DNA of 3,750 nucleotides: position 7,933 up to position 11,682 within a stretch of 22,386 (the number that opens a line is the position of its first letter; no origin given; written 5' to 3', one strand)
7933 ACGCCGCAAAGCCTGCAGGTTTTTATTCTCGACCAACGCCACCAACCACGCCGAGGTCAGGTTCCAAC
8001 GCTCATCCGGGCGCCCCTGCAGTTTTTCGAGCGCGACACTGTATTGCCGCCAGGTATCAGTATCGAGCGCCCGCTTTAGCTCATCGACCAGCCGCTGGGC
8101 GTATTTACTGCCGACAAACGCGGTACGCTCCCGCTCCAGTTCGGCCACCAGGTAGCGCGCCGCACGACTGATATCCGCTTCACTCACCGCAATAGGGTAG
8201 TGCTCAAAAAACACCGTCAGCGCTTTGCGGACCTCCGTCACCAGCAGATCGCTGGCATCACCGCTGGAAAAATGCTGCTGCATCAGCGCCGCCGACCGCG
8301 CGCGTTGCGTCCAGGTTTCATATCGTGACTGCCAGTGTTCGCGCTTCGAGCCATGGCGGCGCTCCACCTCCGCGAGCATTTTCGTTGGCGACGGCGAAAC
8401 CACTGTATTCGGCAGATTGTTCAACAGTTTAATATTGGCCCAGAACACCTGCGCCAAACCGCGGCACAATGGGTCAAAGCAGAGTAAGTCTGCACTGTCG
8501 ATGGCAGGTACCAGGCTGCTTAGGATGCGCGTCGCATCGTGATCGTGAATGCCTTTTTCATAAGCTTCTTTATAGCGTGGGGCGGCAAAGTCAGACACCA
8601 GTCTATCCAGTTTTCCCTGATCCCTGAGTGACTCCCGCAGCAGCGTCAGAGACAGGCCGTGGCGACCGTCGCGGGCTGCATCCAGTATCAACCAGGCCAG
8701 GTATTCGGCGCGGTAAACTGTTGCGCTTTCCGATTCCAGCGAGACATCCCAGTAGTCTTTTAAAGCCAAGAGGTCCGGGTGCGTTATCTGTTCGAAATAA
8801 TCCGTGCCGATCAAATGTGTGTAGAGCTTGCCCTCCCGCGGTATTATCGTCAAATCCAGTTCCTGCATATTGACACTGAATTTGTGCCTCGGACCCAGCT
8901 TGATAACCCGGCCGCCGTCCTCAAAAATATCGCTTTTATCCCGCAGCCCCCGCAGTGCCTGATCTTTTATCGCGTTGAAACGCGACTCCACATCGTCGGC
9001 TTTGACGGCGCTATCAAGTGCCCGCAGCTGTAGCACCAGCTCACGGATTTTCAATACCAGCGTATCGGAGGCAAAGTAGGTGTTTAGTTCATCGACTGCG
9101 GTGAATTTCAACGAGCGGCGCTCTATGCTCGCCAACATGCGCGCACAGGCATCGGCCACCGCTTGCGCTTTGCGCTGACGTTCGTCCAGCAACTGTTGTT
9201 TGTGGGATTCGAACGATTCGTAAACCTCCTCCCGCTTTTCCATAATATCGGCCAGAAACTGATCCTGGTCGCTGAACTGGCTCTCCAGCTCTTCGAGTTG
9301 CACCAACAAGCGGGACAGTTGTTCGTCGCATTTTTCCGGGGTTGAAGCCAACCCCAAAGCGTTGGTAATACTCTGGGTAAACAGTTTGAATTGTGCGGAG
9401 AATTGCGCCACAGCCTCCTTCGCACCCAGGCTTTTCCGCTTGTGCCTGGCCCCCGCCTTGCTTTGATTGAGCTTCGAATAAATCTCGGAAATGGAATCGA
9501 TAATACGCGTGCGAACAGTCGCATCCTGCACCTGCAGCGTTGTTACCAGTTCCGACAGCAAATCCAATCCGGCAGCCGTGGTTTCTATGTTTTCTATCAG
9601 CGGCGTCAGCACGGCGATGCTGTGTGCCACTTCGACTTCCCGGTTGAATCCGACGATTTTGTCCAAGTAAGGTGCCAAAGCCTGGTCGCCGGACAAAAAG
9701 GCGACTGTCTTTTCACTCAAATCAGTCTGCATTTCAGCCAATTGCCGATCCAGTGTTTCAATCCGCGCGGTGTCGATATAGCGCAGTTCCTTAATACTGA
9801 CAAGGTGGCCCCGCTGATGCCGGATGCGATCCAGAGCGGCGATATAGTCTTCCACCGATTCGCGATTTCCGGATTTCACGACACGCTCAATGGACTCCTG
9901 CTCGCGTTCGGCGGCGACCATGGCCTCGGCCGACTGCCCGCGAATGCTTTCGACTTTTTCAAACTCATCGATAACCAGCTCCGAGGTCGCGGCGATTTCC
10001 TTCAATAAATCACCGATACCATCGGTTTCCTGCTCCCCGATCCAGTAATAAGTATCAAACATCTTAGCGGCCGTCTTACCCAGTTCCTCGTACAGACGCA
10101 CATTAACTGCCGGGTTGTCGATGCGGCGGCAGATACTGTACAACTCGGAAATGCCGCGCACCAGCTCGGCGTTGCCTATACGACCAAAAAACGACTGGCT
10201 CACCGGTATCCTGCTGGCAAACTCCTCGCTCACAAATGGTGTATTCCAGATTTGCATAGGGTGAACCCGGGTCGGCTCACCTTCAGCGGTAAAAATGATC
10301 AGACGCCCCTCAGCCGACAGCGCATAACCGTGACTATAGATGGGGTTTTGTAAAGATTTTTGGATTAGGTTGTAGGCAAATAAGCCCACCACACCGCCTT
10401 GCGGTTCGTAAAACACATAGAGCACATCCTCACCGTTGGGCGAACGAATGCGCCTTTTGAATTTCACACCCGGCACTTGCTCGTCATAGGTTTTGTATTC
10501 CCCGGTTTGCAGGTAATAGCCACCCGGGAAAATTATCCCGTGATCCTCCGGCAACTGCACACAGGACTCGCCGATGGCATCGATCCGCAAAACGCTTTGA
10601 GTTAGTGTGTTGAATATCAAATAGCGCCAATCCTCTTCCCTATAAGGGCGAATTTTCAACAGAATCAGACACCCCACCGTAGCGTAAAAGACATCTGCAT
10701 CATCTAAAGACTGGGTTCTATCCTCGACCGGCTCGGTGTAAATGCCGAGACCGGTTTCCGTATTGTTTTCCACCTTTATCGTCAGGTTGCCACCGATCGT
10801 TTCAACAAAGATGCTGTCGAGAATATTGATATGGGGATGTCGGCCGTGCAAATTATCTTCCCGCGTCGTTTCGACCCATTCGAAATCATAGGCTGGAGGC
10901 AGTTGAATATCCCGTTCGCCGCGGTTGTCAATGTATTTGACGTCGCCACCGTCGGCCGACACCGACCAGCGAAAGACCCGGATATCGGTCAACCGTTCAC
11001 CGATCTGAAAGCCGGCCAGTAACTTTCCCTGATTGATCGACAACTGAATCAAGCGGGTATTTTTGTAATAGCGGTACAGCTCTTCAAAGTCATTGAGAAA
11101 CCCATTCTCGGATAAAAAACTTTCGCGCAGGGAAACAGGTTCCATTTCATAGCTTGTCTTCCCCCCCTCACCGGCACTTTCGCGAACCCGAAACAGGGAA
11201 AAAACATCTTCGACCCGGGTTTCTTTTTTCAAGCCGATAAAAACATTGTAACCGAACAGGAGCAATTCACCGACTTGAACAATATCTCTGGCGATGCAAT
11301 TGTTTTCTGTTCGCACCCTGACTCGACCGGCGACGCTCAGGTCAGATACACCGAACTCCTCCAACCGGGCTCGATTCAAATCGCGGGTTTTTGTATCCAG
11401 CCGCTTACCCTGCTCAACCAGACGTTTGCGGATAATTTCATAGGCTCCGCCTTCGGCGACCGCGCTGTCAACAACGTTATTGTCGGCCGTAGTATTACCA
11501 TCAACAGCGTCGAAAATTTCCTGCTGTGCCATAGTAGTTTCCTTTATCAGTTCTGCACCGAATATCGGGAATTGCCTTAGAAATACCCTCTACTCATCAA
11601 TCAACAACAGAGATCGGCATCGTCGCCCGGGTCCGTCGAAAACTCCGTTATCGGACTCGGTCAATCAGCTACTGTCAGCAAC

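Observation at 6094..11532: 1812-aa orphan-looking protein with a single MoxR/AAA_5-type ATPase module embedded late in the sequence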

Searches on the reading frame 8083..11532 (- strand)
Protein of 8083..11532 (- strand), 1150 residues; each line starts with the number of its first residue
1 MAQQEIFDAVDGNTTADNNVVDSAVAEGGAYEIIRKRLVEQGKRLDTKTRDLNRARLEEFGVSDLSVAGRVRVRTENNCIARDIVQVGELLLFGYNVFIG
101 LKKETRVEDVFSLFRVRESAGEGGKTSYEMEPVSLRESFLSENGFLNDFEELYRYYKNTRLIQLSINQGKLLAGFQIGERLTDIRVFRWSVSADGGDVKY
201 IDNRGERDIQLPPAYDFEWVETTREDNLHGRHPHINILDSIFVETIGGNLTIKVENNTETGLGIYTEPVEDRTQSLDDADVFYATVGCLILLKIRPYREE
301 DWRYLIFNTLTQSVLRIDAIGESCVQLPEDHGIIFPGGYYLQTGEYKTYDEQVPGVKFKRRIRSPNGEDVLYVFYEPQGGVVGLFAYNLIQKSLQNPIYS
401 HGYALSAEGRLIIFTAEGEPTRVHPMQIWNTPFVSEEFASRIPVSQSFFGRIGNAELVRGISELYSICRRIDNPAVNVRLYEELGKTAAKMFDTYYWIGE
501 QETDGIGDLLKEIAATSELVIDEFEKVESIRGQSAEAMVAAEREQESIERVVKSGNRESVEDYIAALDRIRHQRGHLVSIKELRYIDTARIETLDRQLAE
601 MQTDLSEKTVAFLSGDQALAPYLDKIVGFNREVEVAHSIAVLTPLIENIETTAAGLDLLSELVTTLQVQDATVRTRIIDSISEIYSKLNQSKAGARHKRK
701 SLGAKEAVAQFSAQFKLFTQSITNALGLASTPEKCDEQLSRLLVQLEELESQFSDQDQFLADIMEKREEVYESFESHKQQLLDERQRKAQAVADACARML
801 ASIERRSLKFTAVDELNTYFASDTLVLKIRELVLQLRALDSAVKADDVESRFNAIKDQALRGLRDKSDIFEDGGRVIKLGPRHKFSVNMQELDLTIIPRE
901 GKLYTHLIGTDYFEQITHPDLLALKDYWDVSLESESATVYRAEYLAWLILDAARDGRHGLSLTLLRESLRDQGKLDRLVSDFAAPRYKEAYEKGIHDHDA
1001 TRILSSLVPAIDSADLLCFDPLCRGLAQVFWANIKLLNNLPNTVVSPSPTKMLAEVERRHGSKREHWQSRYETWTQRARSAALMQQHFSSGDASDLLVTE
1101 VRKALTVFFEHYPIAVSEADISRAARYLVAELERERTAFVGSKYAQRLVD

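Call 69: predict_structure(alignment_id=A3)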
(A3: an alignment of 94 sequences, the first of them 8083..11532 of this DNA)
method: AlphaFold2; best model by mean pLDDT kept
length: 1150 residues; sequences in the alignment: 94
mean_pLDDT: 83.8   pTM: 0.55
mean pLDDT of the five models: 83.8, 81.3, 79.6, 77.6, 75.7
residues with pLDDT >= 90: 405; 70-90: 626; 50-70: 74; < 50: 45
segments of 3 or more residues with pLDDT < 50: 1-14, 870-890, 1043-1050
pLDDT, mean of each block of 10 residues (from residue 1): 37 51 61 90 95 90 84 86 92 83 81 92 86 93 95 89 91 92 92 92 86 87 91 89 88 79 85 87 95 94 94 91 91 92 89 87 88 89 91 87 89 84 90 81 82 90 91 81 91 92 92 93 87 86 91 82 87 89 88 93 88 84 85 80 82 81 77 82 84 77 65 78 83 86 85 79 84 87 86 90 88 80 87 89 89 87 59 42 38 68 77 82 73 67 90 86 91 93 82 86 93 86 91 83 49 57 66 90 84 91 92 87 94 84 79
secondary structure, 60 per line:
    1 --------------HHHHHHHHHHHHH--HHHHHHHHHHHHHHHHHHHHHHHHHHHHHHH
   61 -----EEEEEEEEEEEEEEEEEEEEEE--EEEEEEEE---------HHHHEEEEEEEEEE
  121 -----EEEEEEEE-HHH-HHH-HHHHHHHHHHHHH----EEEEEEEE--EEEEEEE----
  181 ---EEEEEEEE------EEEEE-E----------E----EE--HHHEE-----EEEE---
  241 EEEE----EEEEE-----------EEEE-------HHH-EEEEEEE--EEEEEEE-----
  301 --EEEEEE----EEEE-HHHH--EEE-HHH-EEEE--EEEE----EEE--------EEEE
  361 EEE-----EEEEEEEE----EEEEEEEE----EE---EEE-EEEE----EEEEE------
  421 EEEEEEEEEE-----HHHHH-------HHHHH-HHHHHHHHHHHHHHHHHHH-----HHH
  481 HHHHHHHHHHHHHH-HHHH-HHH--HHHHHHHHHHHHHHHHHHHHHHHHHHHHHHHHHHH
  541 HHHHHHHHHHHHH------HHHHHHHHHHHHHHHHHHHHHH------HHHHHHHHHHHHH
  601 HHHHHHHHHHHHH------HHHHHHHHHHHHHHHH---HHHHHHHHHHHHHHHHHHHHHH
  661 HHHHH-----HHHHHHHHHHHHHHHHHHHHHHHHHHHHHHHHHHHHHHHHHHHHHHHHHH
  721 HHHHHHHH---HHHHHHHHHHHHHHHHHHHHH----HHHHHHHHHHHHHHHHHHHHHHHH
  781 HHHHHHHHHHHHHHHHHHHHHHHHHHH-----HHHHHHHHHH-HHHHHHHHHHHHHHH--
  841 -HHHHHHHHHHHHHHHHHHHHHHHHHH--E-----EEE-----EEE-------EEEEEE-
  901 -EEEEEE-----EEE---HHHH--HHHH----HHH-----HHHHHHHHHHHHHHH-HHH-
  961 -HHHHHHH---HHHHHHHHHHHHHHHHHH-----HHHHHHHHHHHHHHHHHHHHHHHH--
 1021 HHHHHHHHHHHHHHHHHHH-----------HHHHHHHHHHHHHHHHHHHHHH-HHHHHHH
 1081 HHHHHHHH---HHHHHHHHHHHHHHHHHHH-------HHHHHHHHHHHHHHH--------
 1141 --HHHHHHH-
elements in order (helices of 4 or more, strands of 3 or more residues): H15-27 H30-60 E66-87 E90-97 H107-110 E111-120 E126-133 H143-155 E160-167 E170-176 E184-191 E198-202 E234-237 E241-244 E249-253 E265-268 E280-286 E289-295 E303-308 E313-316 H318-321 E324-326 E332-335 E338-341 E346-348 E357-363 E369-376 E381-388 E398-400 E402-405 E410-414 E421-430 H436-440 H448-452 H454-472 H478-494 H496-499 H506-553 H560-581 H588-613 H620-635 H639-665 H671-728 H732-752 H757-807 H813-822 H824-838 H842-867 E876-878 E884-886 E894-899 E902-907 E913-915 H919-922 H925-928 H941-955 H962-968 H972-989 H995-1018 H1021-1039 H1051-1072 H1074-1088 H1092-1110 H1118-1132 H1143-1149
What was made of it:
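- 10045..11400 (-): DUF3686 domain (residues 45-496). An N-terminal helix is followed by a beta-propeller (beta strands at about 66-430). AlphaFold pLDDT is about 85-95 in this region (call 69).
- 8932..10227 (-): Long-helix (coiled-coil-like) stalk, residues 436-867. It includes DUF7902 (residues 617-701, nt 9430-9684). AlphaFold secondary structure shows helices of 40-58 residues (call 69).
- Checked: They are followed by long helices (436-867), a small beta unit (876-915) and further helices up to about 1300 (AlphaFold model, pLDDT 83.8, call 69).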

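Call 74: fold_search(model_id=the predicted structure, library=pdb)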
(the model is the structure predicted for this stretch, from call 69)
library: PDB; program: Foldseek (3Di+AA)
matches with E <= 10: 569; with E <= 0.001: 64
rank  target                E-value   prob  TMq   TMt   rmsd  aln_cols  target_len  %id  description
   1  7qpg_R                1.0e-06  1.00  0.13  0.09  57.1      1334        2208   10  Human RZZ kinetochore corona complex. (released 2022-03-16)
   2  8glv_DA               2.0e-06  1.00  0.11  0.04  43.6      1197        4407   11  96-nm repeat unit of doublet microtubules from Chlamydomonas reinhardtii flagella (released 2023-05-31)
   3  8hmc_B                2.2e-06  1.00  0.10  0.10  37.3       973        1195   10  base module state 1 of Tetrahymena IFT-A (released 2023-06-14)
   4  8bbe_E                4.4e-06  0.94  0.08  0.08  35.6      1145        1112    9  Structure of the IFT-A complex; IFT-A2 module (released 2022-12-21)
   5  8j07_i4               5.0e-06  1.00  0.12  0.13  184.8       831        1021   12  96nm repeat of human respiratory doublet microtubule and associated axonemal complexes (released 2023-07-26)
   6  7tbk_A5               5.0e-06  0.96  0.09  0.09  50.4      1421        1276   10  Composite structure of the dilated human nuclear pore complex (NPC) symmetric core generated with a 37A in situ cryo- (released 2022-06-15)
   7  8pu0_A                5.2e-06  1.00  0.13  0.13  15.6       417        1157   11  Cryo-EM structure of human Elp123 in complex with tRNA, desulpho-CoA, 5'-deoxyadenosine and methionine (released 2024-04-17)
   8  7tbl_A5               6.5e-06  0.96  0.09  0.09  50.2      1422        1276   10  Composite structure of the human nuclear pore complex (NPC) cytoplasmic face generated with a 12A cryo-ET map of the  (released 2022-06-22)
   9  12dl_HA               6.7e-06  1.00  0.12  0.30  17.3       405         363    8  Native structure of the cytoplasmic lattice (CPL) asymmetric unit from mouse MII eggs (released 2026-04-08)
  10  1xi4_A                7.0e-06  0.98  0.10  0.08  44.6      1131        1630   12  Clathrin D6 Coat (released 2004-11-02)
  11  9n73_LI               1.0e-05  0.99  0.11  0.16  33.5       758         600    9  SSU processome maturation and disassembly, State G (released 2025-10-29)
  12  7k58_C                1.7e-05  0.98  0.12  0.05  61.4      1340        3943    9  Structure of outer-arm dyneins bound to microtubule with microtubule binding state 1(MTBS-1) (released 2021-09-29)
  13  6u42_5L               2.7e-05  1.00  0.09  0.14  21.4       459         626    7  Natively decorated ciliary doublet microtubule (released 2019-11-13)
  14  5uw6_B                3.9e-05  1.00  0.10  0.14  26.4       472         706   11  PCY1 in Complex with Follower Peptide and Covalent Inhibitor ZPP (released 2017-05-31)
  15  8i7o_P1               4.7e-05  1.00  0.12  0.21  17.2       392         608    9  In situ structure of axonemal doublet microtubules in mouse sperm with 16-nm repeat (released 2023-10-11)
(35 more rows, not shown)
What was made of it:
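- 10045..11400 (-): Foldseek matches are to beta-propeller proteins such as the clathrin terminal domain, prolyl oligopeptidase propeller, WD40 and IFT-A (call 74).
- The N-terminal domain is a beta-propeller (call 74).
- Tried and rejected: Foldseek hits to clathrin heavy chain, IFT-A, Nup and ROD have TM-scores of about 0.1 and are driven by the propeller (call 74).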

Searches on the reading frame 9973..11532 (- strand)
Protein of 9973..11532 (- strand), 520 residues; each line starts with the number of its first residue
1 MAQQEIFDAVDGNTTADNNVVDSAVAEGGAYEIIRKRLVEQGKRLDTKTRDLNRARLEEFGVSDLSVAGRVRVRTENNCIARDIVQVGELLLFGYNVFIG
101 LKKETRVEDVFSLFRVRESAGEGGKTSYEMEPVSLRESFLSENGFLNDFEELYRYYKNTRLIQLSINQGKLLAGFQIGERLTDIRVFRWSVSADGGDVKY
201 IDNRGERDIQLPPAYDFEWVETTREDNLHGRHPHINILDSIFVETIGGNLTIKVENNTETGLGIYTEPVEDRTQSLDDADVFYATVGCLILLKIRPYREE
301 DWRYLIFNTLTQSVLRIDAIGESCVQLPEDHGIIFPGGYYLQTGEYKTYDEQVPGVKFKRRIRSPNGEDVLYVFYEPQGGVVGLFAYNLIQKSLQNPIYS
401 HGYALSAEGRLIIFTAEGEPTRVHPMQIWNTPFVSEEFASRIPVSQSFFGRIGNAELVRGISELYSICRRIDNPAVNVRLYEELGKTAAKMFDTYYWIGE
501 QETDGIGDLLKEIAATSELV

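Call 34: search_protein_representatives(protein=window:9973-11532:-)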
Query: 520 residues. Proteins with E-value up to 0.001 (for the whole library): 738; up to 1e-10: 549; up to 1e-30: 266. The best 150 are listed.
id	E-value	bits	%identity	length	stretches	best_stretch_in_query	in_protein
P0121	9.5e-240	813.1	69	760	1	14-520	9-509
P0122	7.9e-221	750.7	65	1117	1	22-519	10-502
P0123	1.2e-200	684.1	61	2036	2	127-520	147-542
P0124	9.8e-196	667.9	60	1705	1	16-520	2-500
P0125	3.5e-191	652.8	67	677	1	15-444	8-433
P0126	2.0e-180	617.4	55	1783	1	10-515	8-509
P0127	8.2e-176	602.1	56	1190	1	18-513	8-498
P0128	2.1e-172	590.9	53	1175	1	13-520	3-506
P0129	3.5e-171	586.9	55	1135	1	26-520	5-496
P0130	3.5e-171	586.9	53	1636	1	14-520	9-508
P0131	5.4e-171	586.2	53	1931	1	10-519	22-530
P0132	3.4e-169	580.3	54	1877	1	19-520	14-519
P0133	5.5e-166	569.7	54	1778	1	2-517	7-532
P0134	5.7e-165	566.4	52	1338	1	28-520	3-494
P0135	1.0e-163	562.2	53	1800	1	25-520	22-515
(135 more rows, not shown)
